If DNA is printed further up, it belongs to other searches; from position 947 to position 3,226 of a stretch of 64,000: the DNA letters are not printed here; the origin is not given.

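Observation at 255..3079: Two translationally coupled paralogous secreted repeat proteins with an unrecognised 45-50 aa repeat and a duplicated Cys-bounded C-terminal domain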

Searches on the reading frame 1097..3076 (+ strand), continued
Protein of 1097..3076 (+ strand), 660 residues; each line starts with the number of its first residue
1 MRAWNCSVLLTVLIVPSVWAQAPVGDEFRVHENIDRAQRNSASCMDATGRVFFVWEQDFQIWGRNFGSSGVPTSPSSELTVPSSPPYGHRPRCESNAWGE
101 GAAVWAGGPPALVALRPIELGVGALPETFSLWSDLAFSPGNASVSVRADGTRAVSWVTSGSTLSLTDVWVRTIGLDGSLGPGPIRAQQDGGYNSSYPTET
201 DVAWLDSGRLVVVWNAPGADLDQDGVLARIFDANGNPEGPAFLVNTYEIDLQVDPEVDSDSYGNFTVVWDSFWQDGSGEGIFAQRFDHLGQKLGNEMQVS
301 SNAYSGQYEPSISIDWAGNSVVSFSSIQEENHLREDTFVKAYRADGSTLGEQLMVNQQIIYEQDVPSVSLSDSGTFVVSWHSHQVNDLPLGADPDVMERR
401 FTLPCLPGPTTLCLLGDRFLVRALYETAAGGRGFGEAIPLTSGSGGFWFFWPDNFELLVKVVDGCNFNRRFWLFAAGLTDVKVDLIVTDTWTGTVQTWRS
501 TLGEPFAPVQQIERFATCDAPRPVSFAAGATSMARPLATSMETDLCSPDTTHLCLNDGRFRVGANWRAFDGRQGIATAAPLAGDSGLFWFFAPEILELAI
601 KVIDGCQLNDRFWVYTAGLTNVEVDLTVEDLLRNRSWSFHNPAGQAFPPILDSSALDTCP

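Call 23: fold_search(model_id=the predicted structure, library=pdb)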
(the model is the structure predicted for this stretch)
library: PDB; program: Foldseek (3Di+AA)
matches with E <= 10: 969; with E <= 0.001: 407
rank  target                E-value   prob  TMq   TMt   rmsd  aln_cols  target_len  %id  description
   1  5hx0_B                2.3e-10  1.00  0.35  0.58   8.0       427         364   10  Crystal structure of unknown function protein Dfer_1899 fromDyadobacter fermentans DSM 18053 (released 2016-02-17)
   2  5hx0_A                2.5e-10  1.00  0.36  0.59   7.9       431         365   11  Crystal structure of unknown function protein Dfer_1899 fromDyadobacter fermentans DSM 18053 (released 2016-02-17)
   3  3h6j                  2.2e-09  1.00  0.33  0.46  13.5       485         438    9  Crystal structure of a putative neuraminidase from Pseudomonas aeruginosa (released 2009-05-12)
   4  2w38                  4.1e-09  1.00  0.33  0.46  13.8       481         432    9  Crystal structure of the pseudaminidase from Pseudomonas aeruginosa (released 2008-12-23)
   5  8f5p_B                7.1e-09  1.00  0.36  0.22  18.9       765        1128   10  Structure of Leishmania tarentolae IFT-A (state 2) (released 2022-12-21)
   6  8f5o_B                7.9e-09  1.00  0.37  0.23  17.9       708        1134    9  Structure of Leishmania tarentolae IFT-A (state 1) (released 2022-12-21)
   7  3akf                  1.4e-08  1.00  0.25  0.34  15.3       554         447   11  Crystal structure of exo-1,5-alpha-L-arabinofuranosidase (released 2010-08-25)
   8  5mum                  1.6e-08  1.00  0.37  0.57   7.3       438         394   10  Glycoside Hydrolase BACINT_00347 (released 2017-04-26)
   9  9i3v_B                1.7e-08  1.00  0.17  0.03  29.2       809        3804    9  Cryo-EM structure of the human LRP2 ectodomain (released 2026-02-04)
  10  9qaw_A                2.6e-08  1.00  0.23  0.05  29.3       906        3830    9  CryoEM structure of the human LRP2 receptor ectodomain in complex with LRPAP1 (released 2026-03-11)
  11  3aki                  2.7e-08  1.00  0.25  0.35  15.2       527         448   10  Crystal structure of exo-1,5-alpha-L-arabinofuranosidase complexed with alpha-L-arabinofuranosyl azido (released 2010-08-25)
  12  7mhu_A                3.0e-08  1.00  0.33  0.53   7.9       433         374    9  Sialidase24 apo (released 2022-02-23)
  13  9i3v_A                3.1e-08  1.00  0.23  0.05  28.4       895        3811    9  Cryo-EM structure of the human LRP2 ectodomain (released 2026-02-04)
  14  9qaw_B                3.1e-08  1.00  0.15  0.03  28.1       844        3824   10  CryoEM structure of the human LRP2 receptor ectodomain in complex with LRPAP1 (released 2026-03-11)
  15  8em4_A                3.5e-08  1.00  0.17  0.04  27.1       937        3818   10  Cryo-EM structure of LRP2 at pH 7.5 (released 2023-02-08)
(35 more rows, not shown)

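Call 36: search_protein_families(library=pfam, proteins=[L002:6774-9575:+, L001:7794-9974:+], max_evalue=0.001)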
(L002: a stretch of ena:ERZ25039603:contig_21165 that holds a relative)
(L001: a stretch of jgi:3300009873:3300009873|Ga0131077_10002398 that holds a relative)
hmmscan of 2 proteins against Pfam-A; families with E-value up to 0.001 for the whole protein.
L002:6774-9575:+ (934 aa): 3 families
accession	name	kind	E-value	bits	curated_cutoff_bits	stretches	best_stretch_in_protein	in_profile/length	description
PF13204.13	Apiosidase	-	8.2e-39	134.5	26.5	1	190-552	11-312/320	Apiosidase-like, catalytic domain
PF12904.13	Collagen_bind_2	-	1.5e-05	25.2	22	1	588-642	26-78/92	Putative collagen-binding domain of a collagenase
PF16586.11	DUF5060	-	0.00039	21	27.2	1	62-141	4-69/70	Domain of unknown function (DUF5060)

L001:7794-9974:+ (727 aa): 1 family
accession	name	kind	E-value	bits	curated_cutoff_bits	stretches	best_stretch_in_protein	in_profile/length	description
PF13204.13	Apiosidase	-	4.8e-31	109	26.5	1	3-330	29-303/320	Apiosidase-like, catalytic domain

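Call 37: find_encoding_contigs(protein=P0011, flank=6000, max_places=2)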
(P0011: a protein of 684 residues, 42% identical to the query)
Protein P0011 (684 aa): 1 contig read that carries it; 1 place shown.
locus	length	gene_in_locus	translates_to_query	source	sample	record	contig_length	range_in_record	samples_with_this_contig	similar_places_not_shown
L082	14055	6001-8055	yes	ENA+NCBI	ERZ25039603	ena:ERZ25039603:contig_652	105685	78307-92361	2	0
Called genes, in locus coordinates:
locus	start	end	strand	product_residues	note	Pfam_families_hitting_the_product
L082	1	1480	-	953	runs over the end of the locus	-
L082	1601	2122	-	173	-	-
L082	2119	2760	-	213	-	PF02441:Flavoprotein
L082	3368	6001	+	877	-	PF13204:Apiosidase, PF12904:Collagen_bind_2 (faint)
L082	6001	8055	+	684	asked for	-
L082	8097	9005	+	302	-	PF13204:Apiosidase, PF12904:Collagen_bind_2 (weak)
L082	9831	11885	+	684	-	-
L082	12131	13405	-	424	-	PF02550:AcetylCoA_hydro, PF13336:AcetylCoA_hyd_C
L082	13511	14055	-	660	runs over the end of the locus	PF03169:OPT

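Call 38: find_encoding_contigs(protein=P0019, flank=6000, max_places=2)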
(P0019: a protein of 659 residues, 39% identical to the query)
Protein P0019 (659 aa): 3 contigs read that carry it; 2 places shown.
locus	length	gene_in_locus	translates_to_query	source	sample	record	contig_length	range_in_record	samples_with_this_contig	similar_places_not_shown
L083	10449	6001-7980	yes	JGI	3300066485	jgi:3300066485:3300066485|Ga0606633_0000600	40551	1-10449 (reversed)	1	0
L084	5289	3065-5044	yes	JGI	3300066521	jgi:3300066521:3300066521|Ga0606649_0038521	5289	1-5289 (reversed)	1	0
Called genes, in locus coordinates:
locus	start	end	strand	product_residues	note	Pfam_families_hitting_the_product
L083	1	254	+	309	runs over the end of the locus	PF00485:PRK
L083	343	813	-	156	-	PF16267:DUF4920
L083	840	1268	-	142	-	-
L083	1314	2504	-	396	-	PF06224:AlkZ-like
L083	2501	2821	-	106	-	-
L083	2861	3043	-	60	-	PF04024:PspC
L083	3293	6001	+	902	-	PF13204:Apiosidase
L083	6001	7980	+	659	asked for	-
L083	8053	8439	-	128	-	PF01196:Ribosomal_L17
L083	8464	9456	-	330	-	PF01193:RNA_pol_L, PF01000:RNA_pol_A_bac, PF03118:RNA_pol_A_CTD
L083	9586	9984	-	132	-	PF00411:Ribosomal_S11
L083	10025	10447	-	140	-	?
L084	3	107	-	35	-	?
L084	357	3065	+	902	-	PF13204:Apiosidase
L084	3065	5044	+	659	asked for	-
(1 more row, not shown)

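Call 39: find_encoding_contigs(protein=P0023, flank=6000, max_places=2)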
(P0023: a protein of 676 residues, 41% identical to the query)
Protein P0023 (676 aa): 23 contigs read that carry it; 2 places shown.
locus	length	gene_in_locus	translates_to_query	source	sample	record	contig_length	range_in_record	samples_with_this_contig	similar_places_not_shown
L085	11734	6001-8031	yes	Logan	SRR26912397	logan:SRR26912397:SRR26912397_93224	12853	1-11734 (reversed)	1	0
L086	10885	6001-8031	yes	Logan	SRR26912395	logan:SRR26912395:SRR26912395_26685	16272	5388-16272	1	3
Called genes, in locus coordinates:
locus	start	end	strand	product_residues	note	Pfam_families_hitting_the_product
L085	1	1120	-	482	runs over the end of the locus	PF13229:Beta_helix (weak)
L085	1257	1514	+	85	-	-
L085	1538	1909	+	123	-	PF01850:PIN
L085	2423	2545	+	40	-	-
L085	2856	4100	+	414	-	PF13204:Apiosidase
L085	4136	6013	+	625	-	PF13204:Apiosidase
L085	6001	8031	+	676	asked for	-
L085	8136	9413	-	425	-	PF16254:DUF4910, PF09940:DUF2172, PF04389:Peptidase_M28 (weak), PF16221:HTH_47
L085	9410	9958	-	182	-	PF00908:dTDP_sugar_isom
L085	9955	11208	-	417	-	PF08421:Methyltransf_13, PF13489:Methyltransf_23, PF08241:Methyltransf_11 (weak), PF08242:Methyltransf_12, PF08484:Methyltransf_14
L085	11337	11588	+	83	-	PF03966:Trm112p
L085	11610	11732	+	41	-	?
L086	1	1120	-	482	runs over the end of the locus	PF13229:Beta_helix (weak)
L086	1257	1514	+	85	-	-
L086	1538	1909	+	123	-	PF01850:PIN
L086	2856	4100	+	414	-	PF13204:Apiosidase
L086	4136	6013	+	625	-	PF13204:Apiosidase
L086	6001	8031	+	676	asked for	-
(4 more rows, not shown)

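Call 40: find_encoding_contigs(protein=P0002, flank=6000, max_places=2)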
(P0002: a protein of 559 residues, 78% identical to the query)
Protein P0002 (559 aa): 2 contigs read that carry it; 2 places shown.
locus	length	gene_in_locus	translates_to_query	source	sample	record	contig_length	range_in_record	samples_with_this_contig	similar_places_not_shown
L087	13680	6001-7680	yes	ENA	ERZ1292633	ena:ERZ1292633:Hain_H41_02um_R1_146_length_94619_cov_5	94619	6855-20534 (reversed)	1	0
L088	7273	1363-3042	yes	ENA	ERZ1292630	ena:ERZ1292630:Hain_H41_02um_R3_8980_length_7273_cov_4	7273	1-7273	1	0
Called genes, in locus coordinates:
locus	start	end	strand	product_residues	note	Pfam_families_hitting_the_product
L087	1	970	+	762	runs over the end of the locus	PF03176:MMPL, PF02460:Patched (faint)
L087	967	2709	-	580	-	-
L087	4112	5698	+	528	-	PF13204:Apiosidase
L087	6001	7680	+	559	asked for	-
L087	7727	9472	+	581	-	PF13620:CarboxypepD_reg (faint), PF22113:Mtrc-MtrF_II-IV_dom (faint)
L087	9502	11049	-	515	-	PF00082:Peptidase_S8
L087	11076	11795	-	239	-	PF00027:cNMP_binding, PF13545:HTH_Crp_2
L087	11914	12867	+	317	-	PF25919:BSH_CusB (faint), PF25954:Beta-barrel_RND_2, PF25990:Beta-barrel_YknX (weak)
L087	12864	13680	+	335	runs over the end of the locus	PF00005:ABC_tran, PF13304:AAA_21 (weak)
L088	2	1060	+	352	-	?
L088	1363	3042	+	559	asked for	-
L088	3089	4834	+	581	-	PF13620:CarboxypepD_reg (faint), PF22113:Mtrc-MtrF_II-IV_dom (faint)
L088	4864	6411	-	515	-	PF00082:Peptidase_S8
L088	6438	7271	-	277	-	?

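Call 51: find_encoding_contigs(protein=P0262, flank=10000, max_places=4)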
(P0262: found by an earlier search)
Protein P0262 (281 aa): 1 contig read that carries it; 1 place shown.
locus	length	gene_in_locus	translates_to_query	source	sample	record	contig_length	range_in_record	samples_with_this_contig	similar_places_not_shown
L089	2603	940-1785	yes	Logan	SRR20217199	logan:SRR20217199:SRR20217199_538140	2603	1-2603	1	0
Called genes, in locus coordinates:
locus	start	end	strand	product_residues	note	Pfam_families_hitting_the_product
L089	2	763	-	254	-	?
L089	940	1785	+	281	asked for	-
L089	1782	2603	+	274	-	?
